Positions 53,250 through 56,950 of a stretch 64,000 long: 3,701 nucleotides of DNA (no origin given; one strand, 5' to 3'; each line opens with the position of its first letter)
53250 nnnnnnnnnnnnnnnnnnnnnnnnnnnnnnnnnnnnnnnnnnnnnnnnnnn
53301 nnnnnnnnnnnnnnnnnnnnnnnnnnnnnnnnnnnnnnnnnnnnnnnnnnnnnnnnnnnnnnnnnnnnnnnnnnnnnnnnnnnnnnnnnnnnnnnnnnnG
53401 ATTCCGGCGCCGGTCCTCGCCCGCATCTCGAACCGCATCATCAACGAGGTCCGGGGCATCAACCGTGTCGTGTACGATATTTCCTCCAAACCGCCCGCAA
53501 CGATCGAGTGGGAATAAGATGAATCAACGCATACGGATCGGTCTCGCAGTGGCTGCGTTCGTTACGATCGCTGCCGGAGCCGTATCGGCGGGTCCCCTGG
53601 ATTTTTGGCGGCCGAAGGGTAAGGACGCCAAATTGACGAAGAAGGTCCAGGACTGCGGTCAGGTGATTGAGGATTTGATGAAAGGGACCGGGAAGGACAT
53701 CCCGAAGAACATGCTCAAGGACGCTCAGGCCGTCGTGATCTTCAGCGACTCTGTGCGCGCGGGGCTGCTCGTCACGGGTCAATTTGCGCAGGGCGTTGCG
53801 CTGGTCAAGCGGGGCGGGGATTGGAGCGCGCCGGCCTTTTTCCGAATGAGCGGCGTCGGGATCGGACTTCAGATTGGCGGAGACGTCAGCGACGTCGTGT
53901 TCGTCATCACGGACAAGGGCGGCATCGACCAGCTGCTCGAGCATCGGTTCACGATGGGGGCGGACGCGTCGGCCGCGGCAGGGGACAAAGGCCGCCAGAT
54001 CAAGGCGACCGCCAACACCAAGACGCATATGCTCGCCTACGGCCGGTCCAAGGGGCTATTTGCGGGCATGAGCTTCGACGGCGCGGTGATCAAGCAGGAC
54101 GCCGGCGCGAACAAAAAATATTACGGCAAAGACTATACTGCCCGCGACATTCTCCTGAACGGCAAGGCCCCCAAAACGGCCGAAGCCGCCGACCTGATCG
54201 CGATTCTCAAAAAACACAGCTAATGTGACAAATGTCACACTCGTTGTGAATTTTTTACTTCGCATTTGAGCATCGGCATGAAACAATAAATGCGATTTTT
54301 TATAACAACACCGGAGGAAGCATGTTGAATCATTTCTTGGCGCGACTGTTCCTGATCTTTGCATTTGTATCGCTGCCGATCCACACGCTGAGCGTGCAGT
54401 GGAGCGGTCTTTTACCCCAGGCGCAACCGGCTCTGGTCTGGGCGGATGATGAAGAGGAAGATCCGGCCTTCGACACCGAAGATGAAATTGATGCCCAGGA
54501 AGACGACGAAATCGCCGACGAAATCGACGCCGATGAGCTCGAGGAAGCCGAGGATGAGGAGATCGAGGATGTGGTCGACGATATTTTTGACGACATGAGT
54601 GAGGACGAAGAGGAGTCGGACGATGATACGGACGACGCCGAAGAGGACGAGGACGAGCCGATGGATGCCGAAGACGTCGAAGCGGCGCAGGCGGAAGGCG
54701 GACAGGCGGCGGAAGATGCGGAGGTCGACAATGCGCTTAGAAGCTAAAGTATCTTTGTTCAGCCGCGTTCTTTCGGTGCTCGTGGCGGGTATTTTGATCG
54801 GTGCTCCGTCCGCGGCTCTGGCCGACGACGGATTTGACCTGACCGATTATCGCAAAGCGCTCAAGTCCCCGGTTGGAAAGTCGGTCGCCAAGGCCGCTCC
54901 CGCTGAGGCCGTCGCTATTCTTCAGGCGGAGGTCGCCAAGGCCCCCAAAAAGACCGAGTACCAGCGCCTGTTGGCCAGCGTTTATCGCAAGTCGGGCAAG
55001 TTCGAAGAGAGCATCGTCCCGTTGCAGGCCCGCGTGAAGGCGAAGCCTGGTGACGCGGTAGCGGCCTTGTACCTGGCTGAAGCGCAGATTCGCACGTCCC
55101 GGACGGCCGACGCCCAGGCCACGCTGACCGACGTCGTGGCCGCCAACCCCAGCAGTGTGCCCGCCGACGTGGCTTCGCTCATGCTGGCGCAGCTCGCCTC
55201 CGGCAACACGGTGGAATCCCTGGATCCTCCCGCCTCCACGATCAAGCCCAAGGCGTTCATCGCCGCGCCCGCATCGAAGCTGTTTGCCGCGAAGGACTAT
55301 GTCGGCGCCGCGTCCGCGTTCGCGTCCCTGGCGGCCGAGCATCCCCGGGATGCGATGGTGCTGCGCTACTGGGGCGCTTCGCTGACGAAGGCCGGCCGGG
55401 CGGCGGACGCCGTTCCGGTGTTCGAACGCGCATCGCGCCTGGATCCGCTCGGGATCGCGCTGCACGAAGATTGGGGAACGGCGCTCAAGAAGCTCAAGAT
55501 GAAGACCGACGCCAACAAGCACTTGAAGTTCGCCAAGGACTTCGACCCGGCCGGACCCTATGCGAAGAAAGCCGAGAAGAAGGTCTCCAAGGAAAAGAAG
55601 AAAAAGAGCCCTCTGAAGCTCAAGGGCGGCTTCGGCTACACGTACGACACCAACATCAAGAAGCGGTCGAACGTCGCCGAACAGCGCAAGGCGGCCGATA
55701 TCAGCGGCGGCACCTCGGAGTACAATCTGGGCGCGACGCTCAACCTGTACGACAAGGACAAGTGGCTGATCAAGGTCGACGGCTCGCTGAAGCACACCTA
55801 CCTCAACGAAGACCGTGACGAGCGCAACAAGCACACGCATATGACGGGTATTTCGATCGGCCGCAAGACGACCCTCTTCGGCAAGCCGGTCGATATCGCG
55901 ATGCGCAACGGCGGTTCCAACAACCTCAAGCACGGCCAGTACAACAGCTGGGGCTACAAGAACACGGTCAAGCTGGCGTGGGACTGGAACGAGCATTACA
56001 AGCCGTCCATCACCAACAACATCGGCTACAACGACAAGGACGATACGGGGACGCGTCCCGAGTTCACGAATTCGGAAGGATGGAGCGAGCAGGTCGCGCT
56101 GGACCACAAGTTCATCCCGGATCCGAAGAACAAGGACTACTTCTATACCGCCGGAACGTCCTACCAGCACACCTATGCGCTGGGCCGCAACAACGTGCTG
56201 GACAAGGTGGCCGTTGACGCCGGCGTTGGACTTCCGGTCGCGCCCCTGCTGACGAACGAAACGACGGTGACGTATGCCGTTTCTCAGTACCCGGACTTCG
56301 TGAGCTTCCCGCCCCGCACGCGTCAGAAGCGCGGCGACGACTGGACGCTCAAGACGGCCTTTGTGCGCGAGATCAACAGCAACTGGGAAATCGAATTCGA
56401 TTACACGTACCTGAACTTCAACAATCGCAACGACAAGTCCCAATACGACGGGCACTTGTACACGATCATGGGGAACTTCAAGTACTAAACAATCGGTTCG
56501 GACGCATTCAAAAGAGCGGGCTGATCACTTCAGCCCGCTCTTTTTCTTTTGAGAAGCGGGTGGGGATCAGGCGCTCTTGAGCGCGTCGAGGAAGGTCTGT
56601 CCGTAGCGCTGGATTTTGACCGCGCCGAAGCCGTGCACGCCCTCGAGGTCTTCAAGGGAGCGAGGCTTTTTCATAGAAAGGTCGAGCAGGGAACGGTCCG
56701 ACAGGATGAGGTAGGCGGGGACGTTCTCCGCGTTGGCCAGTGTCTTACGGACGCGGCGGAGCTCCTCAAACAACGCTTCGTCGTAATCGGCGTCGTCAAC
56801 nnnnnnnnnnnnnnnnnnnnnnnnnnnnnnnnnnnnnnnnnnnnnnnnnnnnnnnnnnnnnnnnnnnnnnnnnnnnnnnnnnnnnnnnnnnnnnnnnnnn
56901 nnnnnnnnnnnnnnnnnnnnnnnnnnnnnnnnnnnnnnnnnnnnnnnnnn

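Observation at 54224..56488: Perfect CRP-consensus palindrome in front of a secreted poly-acidic protein and TPR/beta-barrel outer-membrane protein pair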

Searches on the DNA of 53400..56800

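Call 57: search_rna_families(source=window, start=53400, end=56800, threshold=evalue, max_evalue=1)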
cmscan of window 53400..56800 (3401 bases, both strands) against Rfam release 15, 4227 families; matches with E-value up to 1: 1.
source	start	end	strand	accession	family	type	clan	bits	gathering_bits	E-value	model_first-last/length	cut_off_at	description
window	56429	56552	+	RF00558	L20_leader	Cis-reg; leader;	-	30.3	58.7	0.0032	1-127/127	no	Ribosomal protein L20 leader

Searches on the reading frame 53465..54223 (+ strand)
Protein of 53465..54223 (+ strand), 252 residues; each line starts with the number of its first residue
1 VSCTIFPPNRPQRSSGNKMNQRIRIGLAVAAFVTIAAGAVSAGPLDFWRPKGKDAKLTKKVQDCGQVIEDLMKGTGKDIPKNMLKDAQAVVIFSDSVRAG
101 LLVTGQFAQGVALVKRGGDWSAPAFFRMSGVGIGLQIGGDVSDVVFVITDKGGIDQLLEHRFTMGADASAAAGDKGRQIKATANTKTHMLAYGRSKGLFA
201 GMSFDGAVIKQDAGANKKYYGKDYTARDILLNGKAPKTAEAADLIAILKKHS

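Call 4: search_protein_families(library=pfam, proteins=[window:53465-54223:+], max_evalue=0.1)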
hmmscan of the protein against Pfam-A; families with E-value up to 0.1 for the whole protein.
window:53465-54223:+ (252 aa): 1 family
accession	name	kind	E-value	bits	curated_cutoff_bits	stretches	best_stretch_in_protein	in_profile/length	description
PF04366.17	Ysc84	-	2.8e-34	118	25.1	1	130-250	2-126/127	Las17-binding protein actin regulator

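Call 72: search_protein_families(library=ncbifam, proteins=[window:53465-54223:+], max_evalue=0.1)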
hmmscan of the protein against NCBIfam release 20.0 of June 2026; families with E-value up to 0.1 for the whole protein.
window:53465-54223:+ (252 aa): 1 family
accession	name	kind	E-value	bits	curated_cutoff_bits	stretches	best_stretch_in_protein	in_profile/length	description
NF049970.1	lipo_BPSL1445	equivalog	3.4e-10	39.7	200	1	80-210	61-190/194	BPSL1445 family SYLF domain-containing lipoprotein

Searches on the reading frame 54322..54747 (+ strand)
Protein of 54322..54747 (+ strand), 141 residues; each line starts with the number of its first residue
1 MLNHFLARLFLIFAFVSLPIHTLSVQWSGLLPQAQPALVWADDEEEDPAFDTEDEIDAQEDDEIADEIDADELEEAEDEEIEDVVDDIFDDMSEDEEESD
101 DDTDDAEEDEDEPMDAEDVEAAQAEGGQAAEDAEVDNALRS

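Call 4: search_protein_families(library=pfam, proteins=[window:54322-54747:+], max_evalue=0.1)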
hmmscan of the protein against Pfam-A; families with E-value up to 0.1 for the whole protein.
window:54322-54747:+ (141 aa): 0 families

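Call 66: find_homologous_proteins(query=A3, max_evalue=0.001)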
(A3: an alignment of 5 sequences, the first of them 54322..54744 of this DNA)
Query A3 (5 sequences) (141 aa, profile of the alignment): 2 proteins with E <= 0.001 among 8000 candidates.
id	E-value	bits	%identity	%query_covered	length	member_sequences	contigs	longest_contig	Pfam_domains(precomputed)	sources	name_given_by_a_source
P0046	2.9e-57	210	51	100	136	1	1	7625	-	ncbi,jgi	jgi:hypothetical protein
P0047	9.9e-55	202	53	96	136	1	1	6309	-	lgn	-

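Call 72: search_protein_families(library=ncbifam, proteins=[window:54322-54747:+], max_evalue=0.1)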
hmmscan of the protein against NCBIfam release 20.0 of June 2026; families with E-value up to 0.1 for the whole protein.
window:54322-54747:+ (141 aa): 0 families

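Call 85: list_cluster_members(proteins=[P0001, window:54322-54744:+])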
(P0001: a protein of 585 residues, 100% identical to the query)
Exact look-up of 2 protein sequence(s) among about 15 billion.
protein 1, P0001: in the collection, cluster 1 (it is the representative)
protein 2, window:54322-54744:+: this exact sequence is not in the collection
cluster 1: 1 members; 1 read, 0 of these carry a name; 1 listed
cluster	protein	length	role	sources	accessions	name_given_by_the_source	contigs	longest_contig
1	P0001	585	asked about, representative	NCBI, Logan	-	-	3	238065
